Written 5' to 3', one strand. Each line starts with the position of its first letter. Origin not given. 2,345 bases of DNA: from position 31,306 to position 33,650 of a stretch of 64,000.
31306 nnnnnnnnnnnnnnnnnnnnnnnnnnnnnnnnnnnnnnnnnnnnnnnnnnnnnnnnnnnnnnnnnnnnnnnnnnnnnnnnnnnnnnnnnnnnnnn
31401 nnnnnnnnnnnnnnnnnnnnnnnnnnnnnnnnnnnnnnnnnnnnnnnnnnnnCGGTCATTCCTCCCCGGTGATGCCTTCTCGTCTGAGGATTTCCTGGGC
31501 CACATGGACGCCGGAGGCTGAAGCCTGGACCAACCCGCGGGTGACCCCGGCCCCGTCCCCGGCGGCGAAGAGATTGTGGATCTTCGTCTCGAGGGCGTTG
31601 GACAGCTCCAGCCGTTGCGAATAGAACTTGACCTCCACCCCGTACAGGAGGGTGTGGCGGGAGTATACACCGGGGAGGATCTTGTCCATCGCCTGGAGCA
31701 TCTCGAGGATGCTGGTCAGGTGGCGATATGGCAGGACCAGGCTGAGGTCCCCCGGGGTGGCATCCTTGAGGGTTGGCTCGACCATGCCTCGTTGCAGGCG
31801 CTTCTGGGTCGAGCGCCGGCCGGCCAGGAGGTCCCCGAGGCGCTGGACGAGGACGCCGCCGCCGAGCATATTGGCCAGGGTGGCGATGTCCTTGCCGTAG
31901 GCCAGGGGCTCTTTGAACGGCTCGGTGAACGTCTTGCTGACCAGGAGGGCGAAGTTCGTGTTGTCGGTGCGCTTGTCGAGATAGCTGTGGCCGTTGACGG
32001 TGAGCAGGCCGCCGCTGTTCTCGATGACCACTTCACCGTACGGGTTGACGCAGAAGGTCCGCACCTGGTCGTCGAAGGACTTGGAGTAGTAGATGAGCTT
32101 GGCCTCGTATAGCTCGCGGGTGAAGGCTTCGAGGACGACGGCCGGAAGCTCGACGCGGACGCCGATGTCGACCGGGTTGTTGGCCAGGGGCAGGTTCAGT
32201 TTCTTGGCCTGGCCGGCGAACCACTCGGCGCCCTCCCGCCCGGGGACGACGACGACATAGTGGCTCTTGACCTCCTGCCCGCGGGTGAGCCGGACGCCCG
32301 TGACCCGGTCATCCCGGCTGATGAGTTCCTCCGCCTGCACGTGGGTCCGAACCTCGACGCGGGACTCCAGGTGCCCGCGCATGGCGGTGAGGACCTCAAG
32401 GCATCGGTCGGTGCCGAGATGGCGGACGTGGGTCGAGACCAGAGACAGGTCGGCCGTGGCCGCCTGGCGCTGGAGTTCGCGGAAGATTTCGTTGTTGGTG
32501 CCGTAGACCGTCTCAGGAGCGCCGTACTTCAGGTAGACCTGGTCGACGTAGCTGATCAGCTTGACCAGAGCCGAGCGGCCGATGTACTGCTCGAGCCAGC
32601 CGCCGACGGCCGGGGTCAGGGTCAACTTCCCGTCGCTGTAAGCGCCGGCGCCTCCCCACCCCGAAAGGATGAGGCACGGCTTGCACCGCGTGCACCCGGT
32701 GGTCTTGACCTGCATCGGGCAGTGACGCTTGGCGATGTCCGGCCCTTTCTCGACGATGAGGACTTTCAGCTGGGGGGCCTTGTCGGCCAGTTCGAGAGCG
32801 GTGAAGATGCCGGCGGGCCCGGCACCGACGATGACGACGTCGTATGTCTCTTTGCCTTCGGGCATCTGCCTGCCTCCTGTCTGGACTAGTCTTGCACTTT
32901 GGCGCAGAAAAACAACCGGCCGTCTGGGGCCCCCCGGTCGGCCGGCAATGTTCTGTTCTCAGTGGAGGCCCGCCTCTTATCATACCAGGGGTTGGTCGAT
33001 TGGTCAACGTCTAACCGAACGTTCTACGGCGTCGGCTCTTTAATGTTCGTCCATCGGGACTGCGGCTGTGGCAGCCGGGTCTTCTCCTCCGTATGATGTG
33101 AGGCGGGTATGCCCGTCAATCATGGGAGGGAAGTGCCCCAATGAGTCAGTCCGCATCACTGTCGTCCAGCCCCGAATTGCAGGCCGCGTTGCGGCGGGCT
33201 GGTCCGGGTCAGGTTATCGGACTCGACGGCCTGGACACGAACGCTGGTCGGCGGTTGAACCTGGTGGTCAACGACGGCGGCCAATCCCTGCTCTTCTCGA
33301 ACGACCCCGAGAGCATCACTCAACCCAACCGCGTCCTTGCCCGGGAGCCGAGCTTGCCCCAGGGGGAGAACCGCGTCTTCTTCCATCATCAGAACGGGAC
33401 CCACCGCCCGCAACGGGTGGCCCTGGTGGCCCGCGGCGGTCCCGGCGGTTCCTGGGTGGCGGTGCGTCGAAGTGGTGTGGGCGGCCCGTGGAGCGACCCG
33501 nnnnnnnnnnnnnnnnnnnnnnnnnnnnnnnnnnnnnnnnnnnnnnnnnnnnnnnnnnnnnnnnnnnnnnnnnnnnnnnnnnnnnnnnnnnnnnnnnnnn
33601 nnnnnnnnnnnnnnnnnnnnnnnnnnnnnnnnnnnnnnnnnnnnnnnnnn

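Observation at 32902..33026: Leader with intrinsic terminator and PurBox-like palindrome upstream of an FAD-dehydrogenase-purA operon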

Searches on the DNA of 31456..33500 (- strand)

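Call 3: search_rna_families(source=window, start=32500, end=33500, threshold=evalue, max_evalue=10, show_alignments=3)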
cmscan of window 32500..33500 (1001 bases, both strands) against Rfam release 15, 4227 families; matches with E-value up to 10: 5.
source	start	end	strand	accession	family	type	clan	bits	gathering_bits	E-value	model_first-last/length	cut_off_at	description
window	33182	33263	+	RF01671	P18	Gene; sRNA;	-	20.2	60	0.9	1-135/135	no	Pseudomonas sRNA P18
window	32560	32654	+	RF01782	ASpks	Gene; antisense;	-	16.7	52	2.9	1-75/75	no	ASpks TB sRNA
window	33433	33455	-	RF02044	CDKN2B-AS_2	Gene; lncRNA;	-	15.1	50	2.2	23-46/46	no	CDKN2B antisense RNA 1 convserved region 2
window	33098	33147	+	RF01550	TB8Cs3H1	Gene; snRNA; snoRNA; HACA-box;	-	14.7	45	5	1-63/63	no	Trypanosomatid snoRNA TB8Cs3H1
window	33047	33085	+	RF02162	XIST_A_REPEAT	Gene; sRNA;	-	13.1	33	9.2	1-37/37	no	XIST RNA A repeat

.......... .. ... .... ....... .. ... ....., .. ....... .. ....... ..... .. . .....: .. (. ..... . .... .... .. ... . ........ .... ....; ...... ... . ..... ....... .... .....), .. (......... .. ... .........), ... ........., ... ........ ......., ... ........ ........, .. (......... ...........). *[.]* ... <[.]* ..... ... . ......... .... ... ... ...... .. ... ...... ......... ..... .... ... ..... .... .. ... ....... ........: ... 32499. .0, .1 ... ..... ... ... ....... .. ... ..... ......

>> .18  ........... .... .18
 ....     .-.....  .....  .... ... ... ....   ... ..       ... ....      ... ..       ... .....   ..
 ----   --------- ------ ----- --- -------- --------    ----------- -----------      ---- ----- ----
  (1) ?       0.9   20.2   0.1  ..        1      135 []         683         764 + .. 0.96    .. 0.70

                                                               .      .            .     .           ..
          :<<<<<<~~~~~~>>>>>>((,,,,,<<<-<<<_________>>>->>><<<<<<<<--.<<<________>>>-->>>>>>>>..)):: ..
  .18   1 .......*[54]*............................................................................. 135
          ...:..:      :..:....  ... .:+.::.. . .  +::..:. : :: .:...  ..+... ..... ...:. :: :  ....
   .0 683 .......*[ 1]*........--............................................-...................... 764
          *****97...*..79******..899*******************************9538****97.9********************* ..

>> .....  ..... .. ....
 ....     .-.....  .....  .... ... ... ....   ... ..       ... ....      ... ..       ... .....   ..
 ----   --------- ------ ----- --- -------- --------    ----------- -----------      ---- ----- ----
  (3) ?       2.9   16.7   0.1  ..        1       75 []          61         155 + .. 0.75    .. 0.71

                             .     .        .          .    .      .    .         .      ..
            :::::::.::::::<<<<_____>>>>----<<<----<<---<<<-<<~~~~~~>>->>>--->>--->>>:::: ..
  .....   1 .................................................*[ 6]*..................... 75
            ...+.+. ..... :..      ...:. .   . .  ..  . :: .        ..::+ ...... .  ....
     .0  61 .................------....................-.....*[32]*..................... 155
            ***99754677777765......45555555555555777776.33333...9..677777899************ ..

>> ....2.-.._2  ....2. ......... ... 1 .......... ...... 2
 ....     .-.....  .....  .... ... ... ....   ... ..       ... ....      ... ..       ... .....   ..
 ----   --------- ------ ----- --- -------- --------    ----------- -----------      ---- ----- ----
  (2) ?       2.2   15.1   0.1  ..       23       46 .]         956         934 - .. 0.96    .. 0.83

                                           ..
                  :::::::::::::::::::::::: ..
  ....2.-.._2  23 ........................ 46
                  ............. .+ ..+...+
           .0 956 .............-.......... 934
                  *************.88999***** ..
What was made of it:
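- On Purine riboswitch (RF00167) and other described riboswitches or leaders: cmscan of 32500-33500 at E<=10 gives only chance-level hits, none of them to a riboswitch or leader family or on the leader strand (call 3).
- Closest known: Protein-mediated attenuation in Bacillota. Different: There is no match to the PyrR element or other Rfam leader models (call 3).
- No Rfam similarity (call 3). There is no Rfam sRNA match (call 3).
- Tried and rejected: ZTP-like CCGCCUGGGC in the hairpin: rejected, no Rfam hit (call 3).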

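Call 10: search_rna_families(sources=[L001, L002, L003, L004, L005, L006, L007, L008, L009, L010, L011, L014, L016, L025, L072, L012, L015, L017, L019, L021], threshold=gathering)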
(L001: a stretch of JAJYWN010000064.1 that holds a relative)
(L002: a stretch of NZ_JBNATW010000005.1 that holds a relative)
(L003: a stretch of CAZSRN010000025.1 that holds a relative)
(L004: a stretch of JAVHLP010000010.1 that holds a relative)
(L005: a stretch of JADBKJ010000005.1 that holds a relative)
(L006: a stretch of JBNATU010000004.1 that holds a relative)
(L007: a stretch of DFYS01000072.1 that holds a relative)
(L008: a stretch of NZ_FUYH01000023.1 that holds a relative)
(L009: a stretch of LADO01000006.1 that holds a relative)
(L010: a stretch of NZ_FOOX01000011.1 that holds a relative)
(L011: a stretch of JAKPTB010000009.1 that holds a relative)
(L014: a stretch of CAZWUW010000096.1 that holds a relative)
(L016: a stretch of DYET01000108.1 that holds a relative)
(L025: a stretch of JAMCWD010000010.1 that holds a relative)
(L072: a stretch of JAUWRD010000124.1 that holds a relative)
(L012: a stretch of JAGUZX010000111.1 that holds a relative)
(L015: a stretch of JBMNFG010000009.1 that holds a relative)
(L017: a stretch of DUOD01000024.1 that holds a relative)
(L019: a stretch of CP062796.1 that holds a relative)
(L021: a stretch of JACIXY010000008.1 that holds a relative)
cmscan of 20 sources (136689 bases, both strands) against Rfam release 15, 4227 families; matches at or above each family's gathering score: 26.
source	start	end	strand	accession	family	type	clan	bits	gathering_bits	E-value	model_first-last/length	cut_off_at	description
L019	5915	6179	+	RF01854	Bacteria_large_SRP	Gene;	CL00003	208.8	60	4.8e-35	1-256/256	no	Bacterial large signal recognition particle RNA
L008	6047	6119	+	RF00005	tRNA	Gene; tRNA;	CL00001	74.1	29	5e-14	1-71/71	no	tRNA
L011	6452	6523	+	RF00005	tRNA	Gene; tRNA;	CL00001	73.2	29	8.9e-14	1-71/71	no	tRNA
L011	5883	5955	+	RF00005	tRNA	Gene; tRNA;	CL00001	72.6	29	1.3e-13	1-71/71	no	tRNA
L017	5054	5126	+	RF00005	tRNA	Gene; tRNA;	CL00001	72.2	29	1.6e-13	1-71/71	no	tRNA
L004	5738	5809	+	RF00005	tRNA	Gene; tRNA;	CL00001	71.1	29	3.3e-13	1-71/71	no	tRNA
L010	5813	5885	+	RF00005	tRNA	Gene; tRNA;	CL00001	71.1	29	3.4e-13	1-71/71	no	tRNA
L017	5281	5354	+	RF00005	tRNA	Gene; tRNA;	CL00001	71.1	29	3.2e-13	1-71/71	no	tRNA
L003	5810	5882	+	RF00005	tRNA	Gene; tRNA;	CL00001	70.1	29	6.2e-13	1-71/71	no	tRNA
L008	5887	5959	+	RF00005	tRNA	Gene; tRNA;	CL00001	69.5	29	8.9e-13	1-71/71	no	tRNA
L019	4869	4942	+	RF00005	tRNA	Gene; tRNA;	CL00001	69.3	29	1e-12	1-71/71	no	tRNA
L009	6743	6815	+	RF00005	tRNA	Gene; tRNA;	CL00001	68.9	29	1.3e-12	1-71/71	no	tRNA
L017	5134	5205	+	RF00005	tRNA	Gene; tRNA;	CL00001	68.5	29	1.7e-12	1-71/71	no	tRNA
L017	5359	5431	+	RF00005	tRNA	Gene; tRNA;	CL00001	67.6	29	3.1e-12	1-71/71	no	tRNA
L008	5967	6040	+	RF00005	tRNA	Gene; tRNA;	CL00001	67.5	29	3.3e-12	1-71/71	no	tRNA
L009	6819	6891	+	RF00005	tRNA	Gene; tRNA;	CL00001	65.5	29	1.1e-11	1-71/71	no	tRNA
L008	5808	5879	+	RF00005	tRNA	Gene; tRNA;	CL00001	64.1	29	2.8e-11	1-71/71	no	tRNA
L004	5826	5897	+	RF00005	tRNA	Gene; tRNA;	CL00001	63.8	29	3.4e-11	1-71/71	no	tRNA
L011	6041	6113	+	RF00005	tRNA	Gene; tRNA;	CL00001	63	29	5.6e-11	1-71/71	no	tRNA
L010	5900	5972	+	RF00005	tRNA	Gene; tRNA;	CL00001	62.7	29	6.7e-11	1-71/71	no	tRNA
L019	4608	4695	+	RF00005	tRNA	Gene; tRNA;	CL00001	59.8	29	4.4e-10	1-71/71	no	tRNA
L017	5517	5598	+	RF00005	tRNA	Gene; tRNA;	CL00001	58.4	29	1.1e-09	1-71/71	no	tRNA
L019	4993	5068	+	RF00005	tRNA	Gene; tRNA;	CL00001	56.7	29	3e-09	1-71/71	no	tRNA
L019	4760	4850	+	RF00005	tRNA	Gene; tRNA;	CL00001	55.2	29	8e-09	1-71/71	no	tRNA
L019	5601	5688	+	RF00005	tRNA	Gene; tRNA;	CL00001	53.8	29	1.9e-08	1-71/71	no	tRNA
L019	5727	5814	+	RF00005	tRNA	Gene; tRNA;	CL00001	52.1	29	5.7e-08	1-71/71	no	tRNA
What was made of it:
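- On Purine riboswitch (RF00167) and other described riboswitches or leaders: Twenty loci scanned at gathering score gave only tRNA and SRP RNA (call 10).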
